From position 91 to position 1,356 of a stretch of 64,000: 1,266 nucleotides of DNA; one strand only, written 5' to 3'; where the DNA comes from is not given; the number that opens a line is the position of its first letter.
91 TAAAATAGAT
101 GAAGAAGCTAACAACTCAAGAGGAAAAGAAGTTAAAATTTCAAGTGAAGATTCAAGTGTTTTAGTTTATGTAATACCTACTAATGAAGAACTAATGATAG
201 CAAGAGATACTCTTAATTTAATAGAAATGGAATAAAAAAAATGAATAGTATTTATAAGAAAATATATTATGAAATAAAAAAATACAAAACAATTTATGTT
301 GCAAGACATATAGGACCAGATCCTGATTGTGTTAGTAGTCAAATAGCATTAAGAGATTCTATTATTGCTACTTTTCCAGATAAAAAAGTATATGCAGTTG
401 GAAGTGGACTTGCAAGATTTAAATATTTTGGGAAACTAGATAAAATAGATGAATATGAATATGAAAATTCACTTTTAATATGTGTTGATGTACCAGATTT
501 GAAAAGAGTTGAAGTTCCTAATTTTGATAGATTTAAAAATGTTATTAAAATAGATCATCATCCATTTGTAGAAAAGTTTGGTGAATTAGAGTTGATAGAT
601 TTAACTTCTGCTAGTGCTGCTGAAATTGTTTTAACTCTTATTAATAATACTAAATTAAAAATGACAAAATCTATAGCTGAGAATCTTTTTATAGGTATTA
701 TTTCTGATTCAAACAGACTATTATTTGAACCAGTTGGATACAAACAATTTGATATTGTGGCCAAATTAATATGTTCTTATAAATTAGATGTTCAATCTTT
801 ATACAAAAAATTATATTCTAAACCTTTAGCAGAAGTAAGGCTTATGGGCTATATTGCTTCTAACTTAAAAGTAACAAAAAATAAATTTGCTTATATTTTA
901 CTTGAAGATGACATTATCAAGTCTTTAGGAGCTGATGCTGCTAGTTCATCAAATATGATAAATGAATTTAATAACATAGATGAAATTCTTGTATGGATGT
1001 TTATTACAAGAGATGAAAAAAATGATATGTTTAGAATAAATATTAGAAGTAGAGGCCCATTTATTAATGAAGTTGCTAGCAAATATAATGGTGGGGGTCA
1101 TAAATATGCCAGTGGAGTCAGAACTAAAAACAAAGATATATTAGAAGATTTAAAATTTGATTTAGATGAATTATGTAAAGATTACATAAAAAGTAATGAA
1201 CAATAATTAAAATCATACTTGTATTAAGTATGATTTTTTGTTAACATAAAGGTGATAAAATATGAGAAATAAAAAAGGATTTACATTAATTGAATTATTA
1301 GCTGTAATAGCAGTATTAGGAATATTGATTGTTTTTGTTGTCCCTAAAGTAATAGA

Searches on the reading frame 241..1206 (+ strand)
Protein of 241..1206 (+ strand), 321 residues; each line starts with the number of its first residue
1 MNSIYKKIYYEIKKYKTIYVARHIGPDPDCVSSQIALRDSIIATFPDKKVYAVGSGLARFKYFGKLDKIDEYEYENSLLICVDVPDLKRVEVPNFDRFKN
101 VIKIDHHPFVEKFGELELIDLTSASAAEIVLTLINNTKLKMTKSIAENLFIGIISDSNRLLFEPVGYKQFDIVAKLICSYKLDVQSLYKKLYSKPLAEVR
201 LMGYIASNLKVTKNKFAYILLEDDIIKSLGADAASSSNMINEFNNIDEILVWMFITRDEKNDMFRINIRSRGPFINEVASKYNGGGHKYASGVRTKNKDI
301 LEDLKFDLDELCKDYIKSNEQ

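Call 54: find_encoding_contigs(protein=window:241-1206:+, flank=10000, max_places=3)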
Protein window:241-1206:+ (321 aa): 3 contigs read that carry it; 1 place shown.
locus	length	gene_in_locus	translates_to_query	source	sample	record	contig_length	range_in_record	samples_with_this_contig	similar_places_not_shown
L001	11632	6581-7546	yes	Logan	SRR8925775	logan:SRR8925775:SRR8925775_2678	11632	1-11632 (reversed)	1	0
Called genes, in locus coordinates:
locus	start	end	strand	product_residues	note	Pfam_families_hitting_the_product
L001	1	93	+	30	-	?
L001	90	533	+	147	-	-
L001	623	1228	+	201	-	-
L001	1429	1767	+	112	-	PF01245:Ribosomal_L19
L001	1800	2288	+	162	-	PF10502:Peptidase_S26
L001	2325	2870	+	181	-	PF00583:Acetyltransf_1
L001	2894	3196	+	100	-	-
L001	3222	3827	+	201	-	PF04677:CwfJ_C_1 (weak), PF11969:DcpS_C, PF01230:HIT (faint)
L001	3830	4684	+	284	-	PF03193:RsgA_GTPase, PF01926:MMR_HSR1, PF02421:FeoB_N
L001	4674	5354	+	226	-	PF01351:RNase_HII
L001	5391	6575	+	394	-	PF00871:Acetate_kinase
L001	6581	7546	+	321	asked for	PF01368:DHH, PF02272:DHHA1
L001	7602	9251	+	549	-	PF07963:N_methyl, PF21722:Gly_rich_2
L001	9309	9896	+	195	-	PF03193:RsgA_GTPase (weak), PF01926:MMR_HSR1, PF02421:FeoB_N (weak), PF00350:Dynamin_N (faint)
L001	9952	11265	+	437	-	PF00009:GTP_EFTU, PF01926:MMR_HSR1, PF02421:FeoB_N, PF04548:AIG1 (weak), PF00009:GTP_EFTU, PF01926:MMR_HSR1, PF02421:FeoB_N, PF14714:KH_dom-like, +5 more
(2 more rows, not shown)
